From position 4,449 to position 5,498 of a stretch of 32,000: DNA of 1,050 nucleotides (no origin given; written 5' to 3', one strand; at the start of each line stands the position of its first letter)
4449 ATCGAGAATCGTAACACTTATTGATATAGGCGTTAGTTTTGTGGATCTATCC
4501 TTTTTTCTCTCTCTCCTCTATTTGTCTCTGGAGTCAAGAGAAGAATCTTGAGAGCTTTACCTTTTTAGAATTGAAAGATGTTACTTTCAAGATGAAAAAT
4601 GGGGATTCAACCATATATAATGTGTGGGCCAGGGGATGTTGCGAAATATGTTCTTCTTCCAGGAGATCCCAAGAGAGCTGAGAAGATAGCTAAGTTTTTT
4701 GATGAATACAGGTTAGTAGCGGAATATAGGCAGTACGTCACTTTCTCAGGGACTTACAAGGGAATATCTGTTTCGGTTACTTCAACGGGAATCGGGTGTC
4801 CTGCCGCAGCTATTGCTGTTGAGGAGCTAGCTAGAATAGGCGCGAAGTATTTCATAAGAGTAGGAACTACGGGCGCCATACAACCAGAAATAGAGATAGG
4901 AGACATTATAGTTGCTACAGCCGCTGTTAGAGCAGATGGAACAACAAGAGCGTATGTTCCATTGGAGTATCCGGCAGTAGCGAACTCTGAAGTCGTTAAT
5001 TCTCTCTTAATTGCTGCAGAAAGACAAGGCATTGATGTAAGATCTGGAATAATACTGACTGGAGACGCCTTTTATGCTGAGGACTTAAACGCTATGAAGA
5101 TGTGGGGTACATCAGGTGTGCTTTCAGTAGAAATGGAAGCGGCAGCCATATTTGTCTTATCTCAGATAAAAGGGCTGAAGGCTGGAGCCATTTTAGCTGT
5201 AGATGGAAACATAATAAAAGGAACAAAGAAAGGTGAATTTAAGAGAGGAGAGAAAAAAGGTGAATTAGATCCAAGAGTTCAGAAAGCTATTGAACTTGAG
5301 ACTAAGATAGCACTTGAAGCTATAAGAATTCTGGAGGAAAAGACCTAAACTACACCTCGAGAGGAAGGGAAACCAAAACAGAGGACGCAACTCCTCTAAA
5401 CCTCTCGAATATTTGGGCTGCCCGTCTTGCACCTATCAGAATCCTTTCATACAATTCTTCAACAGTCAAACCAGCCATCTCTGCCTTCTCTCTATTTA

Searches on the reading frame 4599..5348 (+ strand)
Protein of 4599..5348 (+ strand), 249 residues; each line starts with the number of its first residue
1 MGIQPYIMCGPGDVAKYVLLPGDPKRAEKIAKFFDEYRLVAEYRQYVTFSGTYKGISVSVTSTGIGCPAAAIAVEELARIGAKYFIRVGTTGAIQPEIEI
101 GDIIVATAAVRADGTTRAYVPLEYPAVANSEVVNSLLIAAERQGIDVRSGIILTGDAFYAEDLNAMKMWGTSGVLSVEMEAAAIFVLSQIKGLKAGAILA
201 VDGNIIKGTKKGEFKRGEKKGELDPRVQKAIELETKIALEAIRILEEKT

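Call 58: search_protein_families(library=pfam, proteins=[window:4599-5348:+], max_evalue=0.001)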
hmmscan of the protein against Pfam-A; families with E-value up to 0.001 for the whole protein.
window:4599-5348:+ (249 aa): 1 family
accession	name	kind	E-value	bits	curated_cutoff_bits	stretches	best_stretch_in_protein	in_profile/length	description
PF01048.26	PNP_UDP_1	-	2.3e-44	152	25.1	1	16-216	1-210/233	Phosphorylase superfamily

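Call 81: search_protein_families(library=ncbifam, proteins=[window:4599-5348:+], max_evalue=1e-10)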
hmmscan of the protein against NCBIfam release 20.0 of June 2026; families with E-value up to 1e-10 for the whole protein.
window:4599-5348:+ (249 aa): 9 families
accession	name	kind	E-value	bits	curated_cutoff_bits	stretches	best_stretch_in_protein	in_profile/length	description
TIGR01718.1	Uridine-psphlse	equivalog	6e-68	228.8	280.3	1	12-245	9-244/245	uridine phosphorylase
NF008383.0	PRK11178.1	equivalog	2e-52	178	262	1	15-210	19-225/254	uridine phosphorylase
NF004489.0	PRK05819.1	subfamily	1.3e-48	165.3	230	1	6-211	5-213/236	DeoD-type purine-nucleoside phosphorylase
NF009914.0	PRK13374.1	subfamily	6.4e-43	147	338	1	5-215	4-217/235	DeoD-type purine-nucleoside phosphorylase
TIGR00107.1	deoD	equivalog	1.9e-41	142.1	232.25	1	10-210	5-208/232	purine-nucleoside phosphorylase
NF005500.0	PRK07115.1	equivalog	5.3e-20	71.7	264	1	56-204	63-212/261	AMP nucleosidase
NF004079.0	PRK05584.1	equivalog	3.5e-18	66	169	1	44-188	29-183/232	5'-methylthioadenosine/adenosylhomocysteine nucleosidase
TIGR01721.1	AMN-like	hypoth_equivalog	2e-15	56.6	307.2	1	56-201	60-207/269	AMP nucleosidase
TIGR01704.1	MTA_SAH-Nsdase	equivalog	5.1e-12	45.8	73.8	1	49-185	33-179/229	5'-methylthioadenosine/S-adenosylhomocysteine nucleosidase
